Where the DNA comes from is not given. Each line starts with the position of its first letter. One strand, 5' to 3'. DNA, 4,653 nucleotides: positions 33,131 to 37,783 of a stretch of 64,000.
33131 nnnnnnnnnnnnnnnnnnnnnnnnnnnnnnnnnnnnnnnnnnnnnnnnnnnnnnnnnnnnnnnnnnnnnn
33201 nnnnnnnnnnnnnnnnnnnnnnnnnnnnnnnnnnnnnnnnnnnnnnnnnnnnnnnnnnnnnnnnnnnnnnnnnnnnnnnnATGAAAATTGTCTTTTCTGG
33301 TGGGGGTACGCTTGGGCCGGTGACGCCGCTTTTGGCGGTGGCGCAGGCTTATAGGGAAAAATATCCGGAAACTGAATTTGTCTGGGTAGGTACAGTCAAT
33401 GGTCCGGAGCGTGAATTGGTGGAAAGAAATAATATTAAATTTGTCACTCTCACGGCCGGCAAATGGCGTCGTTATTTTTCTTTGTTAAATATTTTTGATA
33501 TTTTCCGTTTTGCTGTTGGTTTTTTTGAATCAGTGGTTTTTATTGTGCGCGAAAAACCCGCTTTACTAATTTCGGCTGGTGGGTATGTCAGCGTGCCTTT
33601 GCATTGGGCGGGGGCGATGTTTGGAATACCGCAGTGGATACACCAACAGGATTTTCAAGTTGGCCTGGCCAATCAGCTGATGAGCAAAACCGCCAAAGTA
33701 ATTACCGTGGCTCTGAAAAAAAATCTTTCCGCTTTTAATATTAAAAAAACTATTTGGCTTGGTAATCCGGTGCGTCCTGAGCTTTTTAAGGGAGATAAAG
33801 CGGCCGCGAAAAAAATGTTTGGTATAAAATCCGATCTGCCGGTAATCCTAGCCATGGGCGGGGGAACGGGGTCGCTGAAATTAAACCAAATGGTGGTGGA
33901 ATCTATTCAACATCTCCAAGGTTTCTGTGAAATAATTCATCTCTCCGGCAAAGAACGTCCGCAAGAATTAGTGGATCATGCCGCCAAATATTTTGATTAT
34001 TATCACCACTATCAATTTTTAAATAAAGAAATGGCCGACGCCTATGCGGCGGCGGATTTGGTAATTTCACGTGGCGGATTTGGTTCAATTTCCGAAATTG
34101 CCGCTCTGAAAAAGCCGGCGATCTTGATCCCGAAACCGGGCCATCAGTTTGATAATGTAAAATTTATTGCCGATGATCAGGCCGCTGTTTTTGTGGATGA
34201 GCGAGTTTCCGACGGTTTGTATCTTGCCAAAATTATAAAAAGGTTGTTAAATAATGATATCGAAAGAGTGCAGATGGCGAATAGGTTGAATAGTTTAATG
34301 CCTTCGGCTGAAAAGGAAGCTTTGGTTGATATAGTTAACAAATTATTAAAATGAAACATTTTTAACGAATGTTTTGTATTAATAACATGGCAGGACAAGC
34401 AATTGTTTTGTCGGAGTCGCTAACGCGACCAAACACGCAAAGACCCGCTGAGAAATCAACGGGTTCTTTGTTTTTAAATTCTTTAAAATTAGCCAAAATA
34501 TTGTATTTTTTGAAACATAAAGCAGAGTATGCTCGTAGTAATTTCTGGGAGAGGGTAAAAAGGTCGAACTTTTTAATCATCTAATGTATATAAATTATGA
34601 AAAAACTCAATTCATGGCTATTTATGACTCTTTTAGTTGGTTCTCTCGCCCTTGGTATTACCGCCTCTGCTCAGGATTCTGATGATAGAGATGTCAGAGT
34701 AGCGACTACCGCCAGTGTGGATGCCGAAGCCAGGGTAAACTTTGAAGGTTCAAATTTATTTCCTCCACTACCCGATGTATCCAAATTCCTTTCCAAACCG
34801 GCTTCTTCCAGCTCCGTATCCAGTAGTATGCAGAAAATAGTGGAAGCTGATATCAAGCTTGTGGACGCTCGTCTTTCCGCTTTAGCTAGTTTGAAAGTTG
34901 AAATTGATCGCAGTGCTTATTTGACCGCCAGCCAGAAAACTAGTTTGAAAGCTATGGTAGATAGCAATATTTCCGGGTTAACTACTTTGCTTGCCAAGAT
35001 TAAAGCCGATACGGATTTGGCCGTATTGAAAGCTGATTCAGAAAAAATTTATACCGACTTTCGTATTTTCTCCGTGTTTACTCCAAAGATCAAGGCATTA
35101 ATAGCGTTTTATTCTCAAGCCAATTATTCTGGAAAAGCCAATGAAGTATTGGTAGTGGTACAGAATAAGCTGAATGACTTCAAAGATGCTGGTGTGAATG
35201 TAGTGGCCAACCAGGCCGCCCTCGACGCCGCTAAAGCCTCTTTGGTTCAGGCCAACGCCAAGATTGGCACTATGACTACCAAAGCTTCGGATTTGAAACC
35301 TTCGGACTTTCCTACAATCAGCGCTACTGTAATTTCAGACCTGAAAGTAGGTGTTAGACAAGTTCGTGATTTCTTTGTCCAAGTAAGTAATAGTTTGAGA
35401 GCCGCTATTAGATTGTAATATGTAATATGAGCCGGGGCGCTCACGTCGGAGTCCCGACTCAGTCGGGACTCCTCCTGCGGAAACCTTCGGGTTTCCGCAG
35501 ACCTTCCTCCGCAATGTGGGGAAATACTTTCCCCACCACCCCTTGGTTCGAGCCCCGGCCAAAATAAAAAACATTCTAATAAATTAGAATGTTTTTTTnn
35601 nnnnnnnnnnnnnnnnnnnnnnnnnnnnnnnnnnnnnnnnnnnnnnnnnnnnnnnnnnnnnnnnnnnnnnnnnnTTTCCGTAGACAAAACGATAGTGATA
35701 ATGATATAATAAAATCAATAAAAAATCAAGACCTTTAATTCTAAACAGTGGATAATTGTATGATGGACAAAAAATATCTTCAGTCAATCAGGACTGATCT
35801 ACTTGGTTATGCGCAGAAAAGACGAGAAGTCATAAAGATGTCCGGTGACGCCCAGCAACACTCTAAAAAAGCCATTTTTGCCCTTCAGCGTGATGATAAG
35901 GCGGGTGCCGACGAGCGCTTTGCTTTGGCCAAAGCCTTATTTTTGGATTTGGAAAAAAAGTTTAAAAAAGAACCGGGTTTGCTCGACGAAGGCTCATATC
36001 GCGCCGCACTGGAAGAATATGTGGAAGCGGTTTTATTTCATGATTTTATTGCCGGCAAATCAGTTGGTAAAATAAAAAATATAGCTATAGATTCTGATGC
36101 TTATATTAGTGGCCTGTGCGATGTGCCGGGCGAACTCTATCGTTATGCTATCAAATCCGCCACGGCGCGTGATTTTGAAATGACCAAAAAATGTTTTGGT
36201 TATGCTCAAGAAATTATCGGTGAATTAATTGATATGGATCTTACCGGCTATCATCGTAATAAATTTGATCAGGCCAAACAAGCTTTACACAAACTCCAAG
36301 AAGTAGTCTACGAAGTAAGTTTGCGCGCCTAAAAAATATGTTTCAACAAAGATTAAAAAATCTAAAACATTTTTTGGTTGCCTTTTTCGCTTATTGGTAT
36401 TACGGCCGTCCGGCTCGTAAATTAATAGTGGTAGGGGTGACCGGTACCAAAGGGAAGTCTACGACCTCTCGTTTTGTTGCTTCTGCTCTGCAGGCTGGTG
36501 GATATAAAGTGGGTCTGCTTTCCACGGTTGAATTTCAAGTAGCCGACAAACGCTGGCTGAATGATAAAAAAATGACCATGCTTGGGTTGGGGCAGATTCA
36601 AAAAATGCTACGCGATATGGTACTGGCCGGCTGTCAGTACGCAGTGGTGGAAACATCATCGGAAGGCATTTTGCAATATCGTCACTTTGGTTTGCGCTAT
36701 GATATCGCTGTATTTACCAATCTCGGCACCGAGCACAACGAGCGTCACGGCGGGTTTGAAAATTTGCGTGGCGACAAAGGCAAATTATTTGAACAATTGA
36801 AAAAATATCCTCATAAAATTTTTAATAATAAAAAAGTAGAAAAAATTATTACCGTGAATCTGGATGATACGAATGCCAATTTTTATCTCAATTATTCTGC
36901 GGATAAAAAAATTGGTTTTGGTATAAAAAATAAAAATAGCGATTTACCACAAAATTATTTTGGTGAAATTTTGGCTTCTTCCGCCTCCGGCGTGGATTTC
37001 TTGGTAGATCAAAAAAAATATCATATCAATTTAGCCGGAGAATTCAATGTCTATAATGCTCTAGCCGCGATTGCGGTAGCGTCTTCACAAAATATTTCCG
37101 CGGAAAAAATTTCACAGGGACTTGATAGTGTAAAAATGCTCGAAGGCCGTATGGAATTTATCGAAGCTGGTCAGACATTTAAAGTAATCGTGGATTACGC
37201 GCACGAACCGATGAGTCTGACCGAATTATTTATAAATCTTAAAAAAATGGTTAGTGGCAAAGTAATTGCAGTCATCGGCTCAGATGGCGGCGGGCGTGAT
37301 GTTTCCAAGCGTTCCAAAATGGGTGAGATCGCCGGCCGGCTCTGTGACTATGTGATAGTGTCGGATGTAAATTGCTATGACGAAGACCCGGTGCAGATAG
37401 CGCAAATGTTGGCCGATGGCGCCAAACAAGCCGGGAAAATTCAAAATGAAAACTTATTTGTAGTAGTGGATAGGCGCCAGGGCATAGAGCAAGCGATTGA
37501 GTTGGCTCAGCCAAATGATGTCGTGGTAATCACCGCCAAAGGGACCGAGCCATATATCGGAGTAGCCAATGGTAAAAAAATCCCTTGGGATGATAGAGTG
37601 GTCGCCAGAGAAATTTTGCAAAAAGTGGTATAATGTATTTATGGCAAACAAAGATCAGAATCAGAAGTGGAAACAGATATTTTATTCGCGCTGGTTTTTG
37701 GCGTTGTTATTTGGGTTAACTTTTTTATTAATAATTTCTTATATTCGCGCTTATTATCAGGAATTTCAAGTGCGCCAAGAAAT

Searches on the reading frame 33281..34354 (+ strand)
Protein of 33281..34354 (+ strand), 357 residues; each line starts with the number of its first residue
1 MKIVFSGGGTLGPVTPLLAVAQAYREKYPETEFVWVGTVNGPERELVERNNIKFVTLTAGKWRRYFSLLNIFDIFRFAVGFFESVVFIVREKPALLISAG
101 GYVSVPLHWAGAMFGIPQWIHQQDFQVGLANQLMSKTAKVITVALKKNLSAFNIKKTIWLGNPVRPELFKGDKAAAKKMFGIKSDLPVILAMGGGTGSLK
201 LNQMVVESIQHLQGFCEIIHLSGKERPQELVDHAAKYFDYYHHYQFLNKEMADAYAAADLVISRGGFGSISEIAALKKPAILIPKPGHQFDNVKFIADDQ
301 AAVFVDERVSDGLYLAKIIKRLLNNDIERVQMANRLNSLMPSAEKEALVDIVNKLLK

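Call 11: search_protein_families(library=pfam, proteins=[window:33281-34354:+])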
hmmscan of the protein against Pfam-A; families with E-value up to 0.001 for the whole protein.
window:33281-34354:+ (357 aa): 2 families
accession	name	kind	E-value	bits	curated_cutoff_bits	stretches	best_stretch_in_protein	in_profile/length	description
PF03033.26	Glyco_transf_28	-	2.9e-26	92.6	26.2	1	3-141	1-137/139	Glycosyltransferase family 28 N-terminal domain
PF04101.22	Glyco_tran_28_C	-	4e-25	89.2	22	1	188-335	1-153/166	Glycosyltransferase family 28 C-terminal domain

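Call 15: find_related_loci(query=window:33281-34354:+, collection=genome_contigs, flank=4000)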
Query window:33281-34354:+ (357 aa) in genome_contigs; peptide patterns used: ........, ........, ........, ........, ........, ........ (x = any residue, [..] = any of these).
77 stretches matched a pattern; 1 encode a relative of the query (tblastn E <= 1e-3); 1 distinct loci.
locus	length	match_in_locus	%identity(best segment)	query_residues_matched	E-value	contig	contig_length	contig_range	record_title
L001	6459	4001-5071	87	1-357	0e+0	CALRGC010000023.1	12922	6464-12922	MAG: Candidatus Magasanikbacteria bacterium isolate Ike-150m-44 genome assembly, contig: Ike-150-c2210, whole genome sho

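Call 22: find_homologous_proteins(query=window:33281-34354:+, max_evalue=1e-60)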
Query window:33281-34354:+ (357 aa): 1259 proteins with E <= 1e-60 among 8000 candidates; the best 120 are listed.
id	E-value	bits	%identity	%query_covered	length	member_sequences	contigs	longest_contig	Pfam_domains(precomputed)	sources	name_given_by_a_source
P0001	1.3e-235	799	100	100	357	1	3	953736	PF04101.23,PF03033.27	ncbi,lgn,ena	-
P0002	2.8e-218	742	89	100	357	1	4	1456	PF04101.23,PF03033.27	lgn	-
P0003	1.0e-216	737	90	100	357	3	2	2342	PF04101.23,PF03033.27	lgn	-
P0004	1.5e-215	733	89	100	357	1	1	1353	PF04101.23,PF03033.27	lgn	-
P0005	4.2e-213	725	87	100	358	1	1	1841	PF04101.23,PF03033.27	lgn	-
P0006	1.3e-211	720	87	100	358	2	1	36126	PF04101.23,PF03033.27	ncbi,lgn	-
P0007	2.3e-211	719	87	100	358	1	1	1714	PF04101.23,PF03033.27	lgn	-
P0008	4.1e-210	715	87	100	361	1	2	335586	PF04101.23,PF03033.27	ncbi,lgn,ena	-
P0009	3.0e-209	712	88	100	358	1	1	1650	PF04101.23,PF03033.27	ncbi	-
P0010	1.8e-203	693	85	100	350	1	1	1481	PF04101.23,PF03033.27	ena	-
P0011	4.5e-190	649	78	100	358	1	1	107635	PF04101.23,PF03033.27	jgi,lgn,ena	jgi:UDP-N-acetylglucosamine--N-acetylmuramyl-(pentapeptide) pyrophosphoryl-undecaprenol N-acetylgluc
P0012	2.2e-176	604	69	100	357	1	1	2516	PF04101.23,PF03033.27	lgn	-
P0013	5.7e-174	596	72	100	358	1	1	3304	PF04101.23,PF03033.27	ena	-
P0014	1.2e-173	595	70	100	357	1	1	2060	PF04101.23,PF03033.27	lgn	-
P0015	3.3e-173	594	70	100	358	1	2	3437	PF04101.23,PF03033.27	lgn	-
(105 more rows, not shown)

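Call 23: find_encoding_contigs(protein=P0001, flank=3000, max_places=6)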
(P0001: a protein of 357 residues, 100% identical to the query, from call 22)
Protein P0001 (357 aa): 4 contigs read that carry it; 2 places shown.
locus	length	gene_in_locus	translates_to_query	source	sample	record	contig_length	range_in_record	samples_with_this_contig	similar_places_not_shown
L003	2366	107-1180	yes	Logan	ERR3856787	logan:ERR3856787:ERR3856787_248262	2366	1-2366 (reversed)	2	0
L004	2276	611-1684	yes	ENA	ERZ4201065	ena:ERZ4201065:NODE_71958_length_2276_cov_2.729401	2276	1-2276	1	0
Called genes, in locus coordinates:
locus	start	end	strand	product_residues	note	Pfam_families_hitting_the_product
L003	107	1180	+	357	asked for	PF03033:Glyco_transf_28, PF04101:Glyco_tran_28_C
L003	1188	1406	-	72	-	-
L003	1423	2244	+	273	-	-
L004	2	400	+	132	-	?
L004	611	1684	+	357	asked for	PF03033:Glyco_transf_28, PF04101:Glyco_tran_28_C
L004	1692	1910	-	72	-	-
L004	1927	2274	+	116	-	?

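Call 24: find_encoding_contigs(protein=P0003, flank=3000, max_places=6)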
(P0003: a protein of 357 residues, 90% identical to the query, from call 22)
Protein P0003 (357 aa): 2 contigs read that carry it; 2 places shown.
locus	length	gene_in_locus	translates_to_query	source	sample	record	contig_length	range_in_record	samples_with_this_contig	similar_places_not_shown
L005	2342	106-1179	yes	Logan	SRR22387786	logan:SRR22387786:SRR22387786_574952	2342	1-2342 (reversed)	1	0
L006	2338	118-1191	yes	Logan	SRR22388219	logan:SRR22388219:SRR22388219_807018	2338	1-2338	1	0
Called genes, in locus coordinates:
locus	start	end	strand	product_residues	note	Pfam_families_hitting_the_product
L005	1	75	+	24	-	?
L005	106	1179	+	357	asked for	PF03033:Glyco_transf_28, PF04101:Glyco_tran_28_C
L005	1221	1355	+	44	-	-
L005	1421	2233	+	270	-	-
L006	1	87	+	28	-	?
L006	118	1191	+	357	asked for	PF03033:Glyco_transf_28, PF04101:Glyco_tran_28_C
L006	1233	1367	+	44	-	-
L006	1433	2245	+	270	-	-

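Call 25: find_encoding_contigs(protein=P0002, flank=3000, max_places=6)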
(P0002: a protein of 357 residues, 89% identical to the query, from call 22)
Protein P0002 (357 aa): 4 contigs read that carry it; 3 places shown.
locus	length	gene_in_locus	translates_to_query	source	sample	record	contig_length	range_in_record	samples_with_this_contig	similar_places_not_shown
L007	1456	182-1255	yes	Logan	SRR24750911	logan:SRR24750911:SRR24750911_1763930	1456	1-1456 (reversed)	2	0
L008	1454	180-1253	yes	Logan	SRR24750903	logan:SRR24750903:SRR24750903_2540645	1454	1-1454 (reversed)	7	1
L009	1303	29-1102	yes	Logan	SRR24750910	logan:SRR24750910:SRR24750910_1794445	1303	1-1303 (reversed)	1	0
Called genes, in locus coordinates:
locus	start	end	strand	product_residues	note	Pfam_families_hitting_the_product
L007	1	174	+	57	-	?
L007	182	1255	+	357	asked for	PF03033:Glyco_transf_28, PF04101:Glyco_tran_28_C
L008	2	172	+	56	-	?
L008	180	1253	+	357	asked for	PF03033:Glyco_transf_28, PF04101:Glyco_tran_28_C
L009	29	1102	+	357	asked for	PF03033:Glyco_transf_28, PF04101:Glyco_tran_28_C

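Call 26: find_encoding_contigs(protein=P0006, flank=3000, max_places=6)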
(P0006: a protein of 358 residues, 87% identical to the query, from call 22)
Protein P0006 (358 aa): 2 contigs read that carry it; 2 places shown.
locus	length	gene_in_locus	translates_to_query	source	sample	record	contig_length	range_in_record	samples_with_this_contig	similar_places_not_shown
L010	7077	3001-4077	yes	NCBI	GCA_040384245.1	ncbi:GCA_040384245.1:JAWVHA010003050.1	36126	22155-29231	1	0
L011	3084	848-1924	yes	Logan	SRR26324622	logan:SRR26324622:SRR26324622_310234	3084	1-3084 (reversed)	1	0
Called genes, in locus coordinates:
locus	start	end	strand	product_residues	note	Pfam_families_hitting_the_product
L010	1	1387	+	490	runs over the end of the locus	-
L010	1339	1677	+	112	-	-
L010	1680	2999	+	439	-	-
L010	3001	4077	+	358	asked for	PF03033:Glyco_transf_28, PF04101:Glyco_tran_28_C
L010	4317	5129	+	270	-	-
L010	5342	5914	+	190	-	PF01997:Translin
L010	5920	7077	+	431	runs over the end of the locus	PF08245:Mur_ligase_M, PF02875:Mur_ligase_C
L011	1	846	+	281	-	?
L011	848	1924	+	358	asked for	PF03033:Glyco_transf_28, PF04101:Glyco_tran_28_C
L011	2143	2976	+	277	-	-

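Call 36: find_encoding_contigs(protein=P0004, flank=2000, max_places=4)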
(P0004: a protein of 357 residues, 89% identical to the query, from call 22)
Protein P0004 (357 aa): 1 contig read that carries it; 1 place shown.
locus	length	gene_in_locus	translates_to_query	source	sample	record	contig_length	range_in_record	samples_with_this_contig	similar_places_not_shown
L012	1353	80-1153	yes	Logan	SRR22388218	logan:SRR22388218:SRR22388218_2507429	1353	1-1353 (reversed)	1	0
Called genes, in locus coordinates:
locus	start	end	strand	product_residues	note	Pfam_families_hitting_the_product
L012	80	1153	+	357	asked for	PF03033:Glyco_transf_28, PF04101:Glyco_tran_28_C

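Call 37: find_encoding_contigs(protein=P0009, flank=2000, max_places=4)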
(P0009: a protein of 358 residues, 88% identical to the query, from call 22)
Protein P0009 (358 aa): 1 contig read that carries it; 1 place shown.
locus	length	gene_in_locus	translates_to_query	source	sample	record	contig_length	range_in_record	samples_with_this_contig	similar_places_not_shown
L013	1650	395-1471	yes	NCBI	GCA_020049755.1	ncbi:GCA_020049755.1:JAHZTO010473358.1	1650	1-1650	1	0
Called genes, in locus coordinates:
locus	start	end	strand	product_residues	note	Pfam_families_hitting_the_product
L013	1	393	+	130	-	?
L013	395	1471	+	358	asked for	PF03033:Glyco_transf_28, PF04101:Glyco_tran_28_C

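Call 38: find_encoding_contigs(protein=P0005, flank=2000, max_places=4)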
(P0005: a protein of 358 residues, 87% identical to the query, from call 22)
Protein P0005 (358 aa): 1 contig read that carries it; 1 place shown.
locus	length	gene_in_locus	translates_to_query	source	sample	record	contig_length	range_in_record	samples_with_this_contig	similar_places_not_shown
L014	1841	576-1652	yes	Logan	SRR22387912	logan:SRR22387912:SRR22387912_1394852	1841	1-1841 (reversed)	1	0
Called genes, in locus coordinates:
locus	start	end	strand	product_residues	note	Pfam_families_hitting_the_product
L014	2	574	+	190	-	?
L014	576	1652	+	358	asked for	PF03033:Glyco_transf_28, PF04101:Glyco_tran_28_C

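Call 47: find_encoding_contigs(protein=P0010, flank=2000, max_places=4)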
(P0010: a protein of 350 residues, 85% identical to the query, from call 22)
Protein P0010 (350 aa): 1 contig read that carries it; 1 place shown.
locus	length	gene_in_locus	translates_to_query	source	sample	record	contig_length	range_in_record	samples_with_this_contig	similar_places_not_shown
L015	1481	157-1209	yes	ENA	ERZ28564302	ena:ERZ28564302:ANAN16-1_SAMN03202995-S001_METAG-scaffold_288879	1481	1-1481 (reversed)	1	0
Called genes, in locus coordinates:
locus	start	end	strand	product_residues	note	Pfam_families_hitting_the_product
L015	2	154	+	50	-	?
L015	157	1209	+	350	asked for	PF03033:Glyco_transf_28, PF04101:Glyco_tran_28_C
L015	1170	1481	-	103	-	?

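Call 57: list_cluster_members(proteins=[P0001, P0002, P0003, P0004, P0010])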
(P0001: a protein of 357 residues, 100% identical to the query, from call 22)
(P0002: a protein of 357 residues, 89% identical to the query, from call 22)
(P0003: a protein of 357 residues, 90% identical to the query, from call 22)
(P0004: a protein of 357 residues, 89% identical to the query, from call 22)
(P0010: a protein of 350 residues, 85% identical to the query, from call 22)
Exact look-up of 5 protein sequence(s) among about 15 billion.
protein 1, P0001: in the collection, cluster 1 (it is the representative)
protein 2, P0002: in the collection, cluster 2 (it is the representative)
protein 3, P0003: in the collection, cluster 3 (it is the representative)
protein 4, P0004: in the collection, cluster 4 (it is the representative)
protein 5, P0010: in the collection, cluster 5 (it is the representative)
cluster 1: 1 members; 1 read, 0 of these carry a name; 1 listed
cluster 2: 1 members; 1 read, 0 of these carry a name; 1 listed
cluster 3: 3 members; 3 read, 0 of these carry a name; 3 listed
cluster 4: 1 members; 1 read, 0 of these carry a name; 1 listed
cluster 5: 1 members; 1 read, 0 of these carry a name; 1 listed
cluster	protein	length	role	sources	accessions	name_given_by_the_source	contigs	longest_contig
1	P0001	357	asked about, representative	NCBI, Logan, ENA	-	-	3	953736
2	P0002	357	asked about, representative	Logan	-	-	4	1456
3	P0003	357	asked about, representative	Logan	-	-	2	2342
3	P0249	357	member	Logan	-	-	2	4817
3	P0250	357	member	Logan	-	-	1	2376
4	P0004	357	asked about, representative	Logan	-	-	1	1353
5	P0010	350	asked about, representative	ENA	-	-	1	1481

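Call 58: find_encoding_contigs(protein=P0250, flank=3000, max_places=6)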
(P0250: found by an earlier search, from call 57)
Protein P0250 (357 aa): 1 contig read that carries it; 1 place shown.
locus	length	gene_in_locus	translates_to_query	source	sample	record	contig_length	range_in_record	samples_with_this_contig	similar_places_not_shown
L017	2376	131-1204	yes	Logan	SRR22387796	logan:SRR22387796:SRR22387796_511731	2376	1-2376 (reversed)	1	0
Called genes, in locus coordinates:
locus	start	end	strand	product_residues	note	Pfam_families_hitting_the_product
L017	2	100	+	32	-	?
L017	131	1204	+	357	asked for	PF03033:Glyco_transf_28, PF04101:Glyco_tran_28_C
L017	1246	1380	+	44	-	-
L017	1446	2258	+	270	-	-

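Call 79: find_encoding_contigs(protein=P0249, flank=3000, max_places=6)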
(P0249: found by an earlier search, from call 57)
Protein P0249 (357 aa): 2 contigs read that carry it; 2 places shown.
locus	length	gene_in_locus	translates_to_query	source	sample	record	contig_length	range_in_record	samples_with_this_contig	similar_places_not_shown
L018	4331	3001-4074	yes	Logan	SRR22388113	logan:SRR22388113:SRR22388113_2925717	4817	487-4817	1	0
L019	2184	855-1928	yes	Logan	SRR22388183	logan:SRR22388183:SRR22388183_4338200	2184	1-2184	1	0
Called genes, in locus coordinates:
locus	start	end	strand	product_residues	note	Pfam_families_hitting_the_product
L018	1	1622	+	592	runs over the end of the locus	PF01807:Zn_ribbon_DnaG, PF08275:DNAG_N, PF01751:Toprim, PF13662:Toprim_4, PF13155:Toprim_2, PF10410:DnaB_bind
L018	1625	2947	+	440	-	PF00140:Sigma70_r1_2, PF04542:Sigma70_r2, PF04539:Sigma70_r3, PF04545:Sigma70_r4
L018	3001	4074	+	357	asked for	PF03033:Glyco_transf_28, PF04101:Glyco_tran_28_C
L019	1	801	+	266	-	?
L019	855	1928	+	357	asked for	PF03033:Glyco_transf_28, PF04101:Glyco_tran_28_C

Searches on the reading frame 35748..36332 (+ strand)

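Call 11: search_protein_families(library=pfam, proteins=[window:35748-36332:+])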
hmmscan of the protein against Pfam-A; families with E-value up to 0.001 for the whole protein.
window:35748-36332:+ (194 aa): 1 family
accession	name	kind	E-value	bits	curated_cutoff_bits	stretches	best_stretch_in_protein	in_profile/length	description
PF01997.21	Translin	-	1.1e-19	71.7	25.9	1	24-193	2-204/205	Translin family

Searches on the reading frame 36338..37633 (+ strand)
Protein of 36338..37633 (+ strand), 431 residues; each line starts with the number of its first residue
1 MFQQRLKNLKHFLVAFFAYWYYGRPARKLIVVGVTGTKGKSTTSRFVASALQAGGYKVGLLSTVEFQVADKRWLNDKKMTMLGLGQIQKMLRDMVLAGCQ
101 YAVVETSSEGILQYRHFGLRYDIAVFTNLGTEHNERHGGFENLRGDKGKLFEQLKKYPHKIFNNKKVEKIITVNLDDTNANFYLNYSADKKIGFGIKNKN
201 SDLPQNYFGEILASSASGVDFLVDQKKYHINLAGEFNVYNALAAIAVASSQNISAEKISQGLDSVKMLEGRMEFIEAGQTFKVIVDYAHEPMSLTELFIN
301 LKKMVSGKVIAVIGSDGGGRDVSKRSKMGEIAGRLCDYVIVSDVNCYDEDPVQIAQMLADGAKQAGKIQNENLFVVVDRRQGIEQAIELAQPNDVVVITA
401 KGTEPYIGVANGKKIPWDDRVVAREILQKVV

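Call 11: search_protein_families(library=pfam, proteins=[window:36338-37633:+])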
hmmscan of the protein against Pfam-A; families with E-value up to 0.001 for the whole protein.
window:36338-37633:+ (431 aa): 2 families
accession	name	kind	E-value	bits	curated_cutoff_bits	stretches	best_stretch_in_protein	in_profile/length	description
PF08245.18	Mur_ligase_M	-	5.9e-36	124.8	24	1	34-248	1-200/200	Mur ligase middle domain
PF02875.26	Mur_ligase_C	-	2.7e-25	90.1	28.4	1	270-402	1-127/127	Mur ligase, glutamate ligase domain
